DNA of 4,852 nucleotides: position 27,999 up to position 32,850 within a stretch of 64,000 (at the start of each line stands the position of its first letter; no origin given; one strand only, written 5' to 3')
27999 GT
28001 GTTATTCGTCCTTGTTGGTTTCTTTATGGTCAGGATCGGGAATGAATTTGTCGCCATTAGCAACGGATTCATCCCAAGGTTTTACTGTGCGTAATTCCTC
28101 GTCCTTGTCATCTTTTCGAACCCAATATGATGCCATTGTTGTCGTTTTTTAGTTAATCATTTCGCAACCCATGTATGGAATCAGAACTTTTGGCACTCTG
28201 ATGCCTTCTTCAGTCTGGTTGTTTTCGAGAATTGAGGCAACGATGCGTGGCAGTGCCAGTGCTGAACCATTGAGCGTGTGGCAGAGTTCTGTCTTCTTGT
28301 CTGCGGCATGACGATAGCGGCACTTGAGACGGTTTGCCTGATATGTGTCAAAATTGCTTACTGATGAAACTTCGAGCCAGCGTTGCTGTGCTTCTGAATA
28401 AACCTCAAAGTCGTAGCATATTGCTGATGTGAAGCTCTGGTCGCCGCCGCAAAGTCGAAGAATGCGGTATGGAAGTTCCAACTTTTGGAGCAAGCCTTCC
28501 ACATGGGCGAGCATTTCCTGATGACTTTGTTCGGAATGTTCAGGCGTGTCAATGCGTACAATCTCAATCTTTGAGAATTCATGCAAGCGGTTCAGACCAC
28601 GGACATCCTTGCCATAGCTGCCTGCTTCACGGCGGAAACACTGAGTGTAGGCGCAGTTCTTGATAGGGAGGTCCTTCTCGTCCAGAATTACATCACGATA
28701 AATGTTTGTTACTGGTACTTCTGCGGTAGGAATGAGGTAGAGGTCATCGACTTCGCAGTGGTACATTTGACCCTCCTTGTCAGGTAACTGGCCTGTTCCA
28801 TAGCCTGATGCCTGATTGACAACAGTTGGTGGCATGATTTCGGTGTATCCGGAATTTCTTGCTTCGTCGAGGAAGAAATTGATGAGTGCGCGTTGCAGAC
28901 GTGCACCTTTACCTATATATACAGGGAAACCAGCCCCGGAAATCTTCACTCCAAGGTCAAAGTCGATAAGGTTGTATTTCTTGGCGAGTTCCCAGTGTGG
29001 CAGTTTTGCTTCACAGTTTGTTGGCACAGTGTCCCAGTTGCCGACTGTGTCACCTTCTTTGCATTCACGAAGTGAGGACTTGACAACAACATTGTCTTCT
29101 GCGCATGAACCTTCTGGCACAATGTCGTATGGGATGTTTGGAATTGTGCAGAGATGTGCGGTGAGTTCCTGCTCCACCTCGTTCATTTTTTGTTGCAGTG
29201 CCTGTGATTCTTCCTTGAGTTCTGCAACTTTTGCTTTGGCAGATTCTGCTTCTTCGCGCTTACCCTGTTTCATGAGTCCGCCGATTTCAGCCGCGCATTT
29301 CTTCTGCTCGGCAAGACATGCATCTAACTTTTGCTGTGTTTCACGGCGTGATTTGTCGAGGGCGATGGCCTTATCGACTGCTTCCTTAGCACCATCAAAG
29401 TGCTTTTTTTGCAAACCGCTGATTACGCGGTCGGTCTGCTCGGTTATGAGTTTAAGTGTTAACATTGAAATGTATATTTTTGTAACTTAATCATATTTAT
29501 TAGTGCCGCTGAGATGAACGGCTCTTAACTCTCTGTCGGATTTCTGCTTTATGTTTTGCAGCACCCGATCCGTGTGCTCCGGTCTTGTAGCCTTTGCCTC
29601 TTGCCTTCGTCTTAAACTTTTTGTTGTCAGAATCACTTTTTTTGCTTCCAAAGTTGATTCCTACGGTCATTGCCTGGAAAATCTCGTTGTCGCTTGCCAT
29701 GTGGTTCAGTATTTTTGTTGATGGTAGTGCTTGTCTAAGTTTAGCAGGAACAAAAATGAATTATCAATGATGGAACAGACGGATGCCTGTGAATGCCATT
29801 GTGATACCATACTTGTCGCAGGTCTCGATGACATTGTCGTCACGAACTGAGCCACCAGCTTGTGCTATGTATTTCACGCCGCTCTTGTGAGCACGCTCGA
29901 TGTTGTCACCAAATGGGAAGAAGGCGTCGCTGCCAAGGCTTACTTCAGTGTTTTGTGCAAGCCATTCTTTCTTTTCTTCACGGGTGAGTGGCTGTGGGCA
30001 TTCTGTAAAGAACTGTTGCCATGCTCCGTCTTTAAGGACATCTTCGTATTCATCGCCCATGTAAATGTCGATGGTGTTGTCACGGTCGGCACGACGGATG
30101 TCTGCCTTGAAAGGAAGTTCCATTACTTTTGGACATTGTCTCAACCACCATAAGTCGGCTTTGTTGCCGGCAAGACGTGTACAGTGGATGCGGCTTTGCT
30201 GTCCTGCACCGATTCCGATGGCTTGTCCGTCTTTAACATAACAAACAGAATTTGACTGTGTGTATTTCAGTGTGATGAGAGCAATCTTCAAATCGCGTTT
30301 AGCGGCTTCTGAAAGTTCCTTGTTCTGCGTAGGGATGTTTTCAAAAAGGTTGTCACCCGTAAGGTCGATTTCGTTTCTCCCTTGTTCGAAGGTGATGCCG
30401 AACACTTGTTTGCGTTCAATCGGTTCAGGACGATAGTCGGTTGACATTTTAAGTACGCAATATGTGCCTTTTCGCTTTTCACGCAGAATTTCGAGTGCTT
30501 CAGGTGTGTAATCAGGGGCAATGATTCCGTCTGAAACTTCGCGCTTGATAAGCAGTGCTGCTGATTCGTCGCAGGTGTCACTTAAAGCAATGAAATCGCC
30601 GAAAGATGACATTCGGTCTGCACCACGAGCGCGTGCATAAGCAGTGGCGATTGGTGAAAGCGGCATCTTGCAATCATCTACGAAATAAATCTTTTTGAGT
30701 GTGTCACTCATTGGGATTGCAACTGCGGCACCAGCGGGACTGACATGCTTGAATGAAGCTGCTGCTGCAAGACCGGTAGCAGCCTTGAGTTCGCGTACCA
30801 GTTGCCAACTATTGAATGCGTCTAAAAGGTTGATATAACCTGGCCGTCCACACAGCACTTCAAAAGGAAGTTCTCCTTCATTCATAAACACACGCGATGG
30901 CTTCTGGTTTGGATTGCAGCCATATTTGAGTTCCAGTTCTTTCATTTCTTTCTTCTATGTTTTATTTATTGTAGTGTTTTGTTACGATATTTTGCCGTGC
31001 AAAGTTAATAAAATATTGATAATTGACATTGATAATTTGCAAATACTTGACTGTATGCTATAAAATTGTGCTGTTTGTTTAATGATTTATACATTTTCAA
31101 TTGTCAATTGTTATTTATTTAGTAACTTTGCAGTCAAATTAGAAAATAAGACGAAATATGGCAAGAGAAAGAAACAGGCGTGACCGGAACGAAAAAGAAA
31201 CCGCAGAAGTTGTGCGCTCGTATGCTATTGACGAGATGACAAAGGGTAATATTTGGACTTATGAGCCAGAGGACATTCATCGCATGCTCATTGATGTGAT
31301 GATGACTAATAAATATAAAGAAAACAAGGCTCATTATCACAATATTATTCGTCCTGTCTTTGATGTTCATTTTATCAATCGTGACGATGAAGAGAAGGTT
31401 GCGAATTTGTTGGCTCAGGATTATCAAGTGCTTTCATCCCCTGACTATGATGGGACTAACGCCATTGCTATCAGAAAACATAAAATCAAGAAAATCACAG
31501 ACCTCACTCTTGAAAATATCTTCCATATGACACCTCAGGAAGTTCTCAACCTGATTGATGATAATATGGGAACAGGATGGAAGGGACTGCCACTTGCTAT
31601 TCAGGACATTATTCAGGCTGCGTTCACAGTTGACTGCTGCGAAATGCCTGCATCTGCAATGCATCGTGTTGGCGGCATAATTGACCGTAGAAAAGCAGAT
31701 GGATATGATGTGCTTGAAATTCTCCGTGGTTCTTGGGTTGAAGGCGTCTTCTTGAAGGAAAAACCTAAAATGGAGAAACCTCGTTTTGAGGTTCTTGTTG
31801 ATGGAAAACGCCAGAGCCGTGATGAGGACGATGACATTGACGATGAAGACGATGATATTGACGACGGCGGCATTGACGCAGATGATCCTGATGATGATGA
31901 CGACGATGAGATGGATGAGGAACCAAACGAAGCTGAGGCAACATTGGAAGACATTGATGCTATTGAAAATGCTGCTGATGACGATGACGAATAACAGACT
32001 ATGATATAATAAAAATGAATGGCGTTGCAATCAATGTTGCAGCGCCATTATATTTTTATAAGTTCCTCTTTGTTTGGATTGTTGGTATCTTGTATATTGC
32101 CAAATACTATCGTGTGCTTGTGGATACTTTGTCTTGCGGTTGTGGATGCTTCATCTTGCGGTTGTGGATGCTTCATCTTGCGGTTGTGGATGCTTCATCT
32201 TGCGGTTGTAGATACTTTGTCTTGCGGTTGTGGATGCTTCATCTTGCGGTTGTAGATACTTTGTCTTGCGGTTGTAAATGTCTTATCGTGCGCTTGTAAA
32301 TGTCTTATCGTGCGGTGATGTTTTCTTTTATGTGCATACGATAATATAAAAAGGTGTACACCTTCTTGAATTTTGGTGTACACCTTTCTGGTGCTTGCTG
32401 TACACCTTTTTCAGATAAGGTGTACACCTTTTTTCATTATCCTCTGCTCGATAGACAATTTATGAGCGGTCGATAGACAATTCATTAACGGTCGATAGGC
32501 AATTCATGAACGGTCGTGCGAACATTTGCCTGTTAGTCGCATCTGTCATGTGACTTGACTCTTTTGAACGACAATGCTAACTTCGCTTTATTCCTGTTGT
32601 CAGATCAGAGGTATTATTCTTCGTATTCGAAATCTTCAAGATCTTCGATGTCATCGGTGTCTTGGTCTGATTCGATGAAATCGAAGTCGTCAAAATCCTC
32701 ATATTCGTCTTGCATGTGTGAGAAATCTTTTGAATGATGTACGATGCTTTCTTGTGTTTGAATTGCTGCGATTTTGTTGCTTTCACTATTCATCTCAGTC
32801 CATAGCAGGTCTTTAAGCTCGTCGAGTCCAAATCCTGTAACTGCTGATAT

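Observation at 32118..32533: Composite locus: three unrelated tandem arrays, all with an exact 22-bp period, packed into 416 bp between convergent genes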

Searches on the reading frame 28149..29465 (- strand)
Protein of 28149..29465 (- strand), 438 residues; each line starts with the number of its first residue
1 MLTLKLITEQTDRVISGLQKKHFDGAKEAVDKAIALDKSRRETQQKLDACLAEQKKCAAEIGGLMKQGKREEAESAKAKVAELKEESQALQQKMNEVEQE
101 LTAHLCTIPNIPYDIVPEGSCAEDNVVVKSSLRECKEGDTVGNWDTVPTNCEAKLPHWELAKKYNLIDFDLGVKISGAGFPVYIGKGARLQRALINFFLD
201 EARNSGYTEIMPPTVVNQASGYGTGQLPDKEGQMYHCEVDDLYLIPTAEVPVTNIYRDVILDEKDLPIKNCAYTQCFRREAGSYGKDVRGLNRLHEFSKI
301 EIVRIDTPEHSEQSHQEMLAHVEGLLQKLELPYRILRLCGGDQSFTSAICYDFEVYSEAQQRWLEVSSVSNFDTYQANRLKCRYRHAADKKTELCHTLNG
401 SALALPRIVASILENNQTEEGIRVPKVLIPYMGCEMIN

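Call 8: search_protein_families(library=pfam, proteins=[window:28149-29465:-])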
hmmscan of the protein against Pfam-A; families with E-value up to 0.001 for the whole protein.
window:28149-29465:- (438 aa): 2 families
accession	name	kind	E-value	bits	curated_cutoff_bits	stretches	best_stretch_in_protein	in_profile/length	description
PF00587.30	tRNA-synt_2b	-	3.8e-33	115.5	29.3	1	240-416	9-179/179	tRNA synthetase class II core domain (G, H, P, S and T)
PF02403.27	Seryl_tRNA_N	-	4.9e-23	81.9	28.2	1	1-112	1-108/108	Seryl-tRNA synthetase N-terminal domain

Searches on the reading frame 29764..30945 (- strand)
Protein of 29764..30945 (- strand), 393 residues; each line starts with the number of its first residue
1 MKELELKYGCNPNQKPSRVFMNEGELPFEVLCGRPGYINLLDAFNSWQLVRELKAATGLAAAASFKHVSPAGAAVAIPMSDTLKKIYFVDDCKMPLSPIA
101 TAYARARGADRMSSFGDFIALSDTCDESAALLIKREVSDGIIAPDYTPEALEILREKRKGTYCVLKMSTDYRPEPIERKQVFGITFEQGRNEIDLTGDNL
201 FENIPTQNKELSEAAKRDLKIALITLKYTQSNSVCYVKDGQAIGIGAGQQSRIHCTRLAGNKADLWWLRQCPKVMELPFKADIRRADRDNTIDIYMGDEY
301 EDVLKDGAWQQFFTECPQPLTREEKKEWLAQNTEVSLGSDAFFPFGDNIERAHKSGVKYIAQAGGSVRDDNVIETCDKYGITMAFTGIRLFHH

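Call 8: search_protein_families(library=pfam, proteins=[window:29764-30945:-])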
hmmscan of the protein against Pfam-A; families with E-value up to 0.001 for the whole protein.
window:29764-30945:- (393 aa): 1 family
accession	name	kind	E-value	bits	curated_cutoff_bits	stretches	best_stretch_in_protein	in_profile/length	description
PF01808.24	AICARFT_IMPCHas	-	2.7e-57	195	25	1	3-262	76-311/311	AICARFT/IMPCHase bienzyme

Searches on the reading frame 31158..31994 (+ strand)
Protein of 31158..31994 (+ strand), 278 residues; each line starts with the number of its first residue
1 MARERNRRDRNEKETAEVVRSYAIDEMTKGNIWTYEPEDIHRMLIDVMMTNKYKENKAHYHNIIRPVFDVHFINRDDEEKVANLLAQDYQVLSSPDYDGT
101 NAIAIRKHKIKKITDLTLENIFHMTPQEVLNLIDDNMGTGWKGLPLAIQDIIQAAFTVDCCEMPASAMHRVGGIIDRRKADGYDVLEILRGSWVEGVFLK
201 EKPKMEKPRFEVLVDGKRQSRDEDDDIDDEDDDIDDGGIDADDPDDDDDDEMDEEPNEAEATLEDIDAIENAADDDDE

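Call 8: search_protein_families(library=pfam, proteins=[window:31158-31994:+])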
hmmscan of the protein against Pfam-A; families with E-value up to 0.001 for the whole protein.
window:31158-31994:+ (278 aa): 0 families

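Call 68: search_protein_families(library=ncbifam, proteins=[window:31158-31994:+], max_evalue=0.01)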
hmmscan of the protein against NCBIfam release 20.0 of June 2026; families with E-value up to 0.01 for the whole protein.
window:31158-31994:+ (278 aa): 0 families

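Call 69: search_solved_structures(query=window:31158-31994:+, max_evalue=1)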
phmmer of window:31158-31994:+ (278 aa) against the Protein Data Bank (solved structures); distinct sequences matched with E-value up to 1: 5.
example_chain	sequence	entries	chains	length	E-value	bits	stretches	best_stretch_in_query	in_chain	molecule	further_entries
3j1n_D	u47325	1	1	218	0.33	13.6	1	219-269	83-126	DNA-directed RNA polymerase II subunit RPB4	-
1y14_A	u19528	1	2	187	0.34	13.6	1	219-269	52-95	DNA-directed RNA polymerase II 32 kDa polypeptide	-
3qt1_D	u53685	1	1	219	0.34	13.6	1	219-269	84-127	DNA-directed RNA polymerase II subunit RPB4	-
6gyk_D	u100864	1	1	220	0.34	13.6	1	219-269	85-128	DNA-directed RNA polymerase II subunit RPB4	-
1nt9_D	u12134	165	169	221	0.34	13.6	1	219-269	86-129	YEAST DNA-DIRECTED RNA POLYMERASE II 32 KD POLYPEPTIDE | DNA-directed RNA polymerase II 32 kDa polypeptide | DNA-directed RNA polymerase II subunit RPB4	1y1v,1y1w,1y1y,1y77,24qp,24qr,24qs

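Call 77: find_homologous_proteins(query=window:31158-31994:+, max_evalue=1e-20)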
Query window:31158-31994:+ (278 aa): 467 proteins with E <= 1e-20 among 1352 candidates; the best 120 are listed.
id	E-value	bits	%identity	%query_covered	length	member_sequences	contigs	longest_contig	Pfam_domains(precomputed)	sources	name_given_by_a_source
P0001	7.9e-179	611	100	100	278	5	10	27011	-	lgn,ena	-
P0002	2.3e-133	462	75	100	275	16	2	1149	-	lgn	-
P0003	4.6e-133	461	75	100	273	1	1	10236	-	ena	-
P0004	1.7e-125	436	76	79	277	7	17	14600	-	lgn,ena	-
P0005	4.8e-113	395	66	100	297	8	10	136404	-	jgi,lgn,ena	-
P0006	1.0e-110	388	64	100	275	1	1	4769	-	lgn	-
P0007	1.9e-85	305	63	70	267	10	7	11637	-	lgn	-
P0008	6.6e-84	300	61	70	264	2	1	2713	-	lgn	-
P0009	1.0e-83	299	61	73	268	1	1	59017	-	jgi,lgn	-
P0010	1.7e-83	298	59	74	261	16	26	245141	-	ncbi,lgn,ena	-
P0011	1.9e-83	298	61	73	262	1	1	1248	-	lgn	-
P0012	1.8e-82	295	58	72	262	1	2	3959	-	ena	-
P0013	1.1e-81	292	57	73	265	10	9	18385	-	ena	-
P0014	2.2e-81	291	58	70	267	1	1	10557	-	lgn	-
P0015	7.8e-81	290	60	69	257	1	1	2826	-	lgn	-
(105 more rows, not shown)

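Call 78: find_encoding_contigs(protein=P0004, flank=2500, max_places=3)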
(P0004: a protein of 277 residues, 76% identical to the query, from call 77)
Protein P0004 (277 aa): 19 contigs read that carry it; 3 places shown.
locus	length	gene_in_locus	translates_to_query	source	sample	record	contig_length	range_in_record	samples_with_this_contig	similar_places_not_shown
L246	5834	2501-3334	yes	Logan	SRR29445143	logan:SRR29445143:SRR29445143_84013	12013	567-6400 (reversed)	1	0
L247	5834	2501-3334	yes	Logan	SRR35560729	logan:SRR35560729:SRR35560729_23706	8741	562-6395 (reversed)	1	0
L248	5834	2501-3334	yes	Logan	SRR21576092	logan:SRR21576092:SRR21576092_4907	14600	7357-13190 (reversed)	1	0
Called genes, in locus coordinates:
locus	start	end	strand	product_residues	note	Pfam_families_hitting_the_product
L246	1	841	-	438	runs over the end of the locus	PF02403:Seryl_tRNA_N, PF00587:tRNA-synt_2b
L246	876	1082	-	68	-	-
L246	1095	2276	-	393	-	PF01808:AICARFT_IMPCHas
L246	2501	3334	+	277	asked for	-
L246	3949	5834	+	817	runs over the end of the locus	?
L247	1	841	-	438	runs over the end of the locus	PF02403:Seryl_tRNA_N, PF00587:tRNA-synt_2b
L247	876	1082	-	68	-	-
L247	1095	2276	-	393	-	PF01808:AICARFT_IMPCHas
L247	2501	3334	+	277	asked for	-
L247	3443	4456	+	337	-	PF00535:Glycos_transf_2, PF10111:Glyco_tranf_2_2, PF13641:Glyco_tranf_2_3, PF13632:Glyco_trans_2_3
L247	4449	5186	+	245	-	PF20582:UPF0758_N, PF04002:RadC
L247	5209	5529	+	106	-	PF01883:FeS_assembly_P (weak)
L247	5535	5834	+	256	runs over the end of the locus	-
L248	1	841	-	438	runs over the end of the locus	PF02403:Seryl_tRNA_N, PF00587:tRNA-synt_2b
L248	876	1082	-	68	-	-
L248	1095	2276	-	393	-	PF01808:AICARFT_IMPCHas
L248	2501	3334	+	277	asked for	-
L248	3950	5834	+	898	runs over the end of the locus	PF00528:BPD_transp_1, PF00497:SBP_bac_3 (weak), PF02463:SMC_N (faint), PF00497:SBP_bac_3, PF00005:ABC_tran, PF13304:AAA_21 (weak)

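Call 79: find_encoding_contigs(protein=P0003, flank=2500, max_places=2)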
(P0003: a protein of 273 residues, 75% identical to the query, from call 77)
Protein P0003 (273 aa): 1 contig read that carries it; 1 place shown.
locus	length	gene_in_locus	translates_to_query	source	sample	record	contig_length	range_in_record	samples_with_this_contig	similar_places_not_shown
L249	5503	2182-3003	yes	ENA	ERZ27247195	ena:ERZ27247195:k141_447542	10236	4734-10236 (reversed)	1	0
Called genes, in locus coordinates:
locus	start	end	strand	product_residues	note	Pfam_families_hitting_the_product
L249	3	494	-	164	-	?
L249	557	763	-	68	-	-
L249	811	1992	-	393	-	PF01808:AICARFT_IMPCHas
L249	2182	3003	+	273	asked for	-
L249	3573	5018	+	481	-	PF02554:CstA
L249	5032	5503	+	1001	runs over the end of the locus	PF01326:PPDK_N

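Call 80: find_encoding_contigs(protein=P0005, flank=2500, max_places=2)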
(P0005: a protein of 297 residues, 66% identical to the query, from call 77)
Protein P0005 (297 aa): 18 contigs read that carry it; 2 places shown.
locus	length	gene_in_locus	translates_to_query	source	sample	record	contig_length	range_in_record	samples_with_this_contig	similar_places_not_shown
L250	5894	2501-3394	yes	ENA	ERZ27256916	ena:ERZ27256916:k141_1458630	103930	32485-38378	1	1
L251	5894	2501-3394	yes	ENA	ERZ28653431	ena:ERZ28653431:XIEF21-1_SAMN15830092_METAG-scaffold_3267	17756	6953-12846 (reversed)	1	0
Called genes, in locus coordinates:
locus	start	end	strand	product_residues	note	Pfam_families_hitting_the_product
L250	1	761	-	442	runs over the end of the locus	PF02403:Seryl_tRNA_N, PF00587:tRNA-synt_2b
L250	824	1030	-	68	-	-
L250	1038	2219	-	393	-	PF01808:AICARFT_IMPCHas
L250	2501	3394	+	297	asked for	-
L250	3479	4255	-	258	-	PF02578:Cu-oxidase_4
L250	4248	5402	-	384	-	PF01018:GTP1_OBG, PF01926:MMR_HSR1, PF02421:FeoB_N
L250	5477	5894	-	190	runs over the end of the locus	PF00406:ADK, PF13238:AAA_18, PF13671:AAA_33 (weak), PF13207:AAA_17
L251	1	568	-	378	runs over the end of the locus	PF02403:Seryl_tRNA_N (faint), PF00587:tRNA-synt_2b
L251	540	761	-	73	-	-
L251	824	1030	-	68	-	-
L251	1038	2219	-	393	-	PF01808:AICARFT_IMPCHas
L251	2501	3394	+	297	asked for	-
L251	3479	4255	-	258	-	PF02578:Cu-oxidase_4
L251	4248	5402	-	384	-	PF01018:GTP1_OBG, PF01926:MMR_HSR1, PF02421:FeoB_N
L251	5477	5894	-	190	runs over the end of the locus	PF00406:ADK, PF13238:AAA_18, PF13671:AAA_33 (weak), PF13207:AAA_17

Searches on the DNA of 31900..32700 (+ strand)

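Call 57: search_dna_similar(query=window:32000-32620:+, collection=plasmids, mode=distant, max_rows=10, max_evalue=0.001)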
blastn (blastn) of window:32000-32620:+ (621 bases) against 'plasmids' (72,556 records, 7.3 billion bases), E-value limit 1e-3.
No match.

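Call 58: search_dna_similar(query=window:32000-32620:+, collection=phages, mode=distant, max_rows=10, max_evalue=0.001)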
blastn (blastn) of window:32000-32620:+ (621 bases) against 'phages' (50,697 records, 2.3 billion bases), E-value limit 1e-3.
No match.

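Call 70: search_rna_families(source=window, start=31900, end=32700, threshold=evalue, max_evalue=1)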
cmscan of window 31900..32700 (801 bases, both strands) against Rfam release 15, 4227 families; matches with E-value up to 1: 5.
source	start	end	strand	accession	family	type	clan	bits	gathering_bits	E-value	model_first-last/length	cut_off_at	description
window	32320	32437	+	RF04177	BTnc201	Gene; sRNA;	-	29.9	105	0.0038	1-99/99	no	Bacteroides sRNA BTnc201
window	32322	32459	+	RF00885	MIR821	Gene; miRNA;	-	29.3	249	0.0024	1-275/275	no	MIR821 microRNA precursor family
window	32336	32444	-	RF04174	MIR4208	Gene; miRNA;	-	25.7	140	0.16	1-191/191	no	MIR4208 microRNA precursor family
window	32342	32439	+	RF04195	MIR6217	Gene; miRNA;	-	18.8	110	0.12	1-228/228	no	MIR6217 microRNA precursor family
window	31972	32042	+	RF01160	sn2841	Gene; snRNA; snoRNA; CD-box;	-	18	45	0.88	1-72/72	no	Small nucleolar RNA sn2841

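Call 72: search_rna_families(source=window, start=32250, end=32500, threshold=evalue, max_evalue=0.05, show_alignments=2)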
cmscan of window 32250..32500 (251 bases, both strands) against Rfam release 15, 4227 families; matches with E-value up to 0.05: 1.
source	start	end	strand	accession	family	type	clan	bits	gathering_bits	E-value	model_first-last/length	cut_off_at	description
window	32320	32437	+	RF04177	BTnc201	Gene; sRNA;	-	29.9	105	0.0012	1-99/99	no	Bacteroides sRNA BTnc201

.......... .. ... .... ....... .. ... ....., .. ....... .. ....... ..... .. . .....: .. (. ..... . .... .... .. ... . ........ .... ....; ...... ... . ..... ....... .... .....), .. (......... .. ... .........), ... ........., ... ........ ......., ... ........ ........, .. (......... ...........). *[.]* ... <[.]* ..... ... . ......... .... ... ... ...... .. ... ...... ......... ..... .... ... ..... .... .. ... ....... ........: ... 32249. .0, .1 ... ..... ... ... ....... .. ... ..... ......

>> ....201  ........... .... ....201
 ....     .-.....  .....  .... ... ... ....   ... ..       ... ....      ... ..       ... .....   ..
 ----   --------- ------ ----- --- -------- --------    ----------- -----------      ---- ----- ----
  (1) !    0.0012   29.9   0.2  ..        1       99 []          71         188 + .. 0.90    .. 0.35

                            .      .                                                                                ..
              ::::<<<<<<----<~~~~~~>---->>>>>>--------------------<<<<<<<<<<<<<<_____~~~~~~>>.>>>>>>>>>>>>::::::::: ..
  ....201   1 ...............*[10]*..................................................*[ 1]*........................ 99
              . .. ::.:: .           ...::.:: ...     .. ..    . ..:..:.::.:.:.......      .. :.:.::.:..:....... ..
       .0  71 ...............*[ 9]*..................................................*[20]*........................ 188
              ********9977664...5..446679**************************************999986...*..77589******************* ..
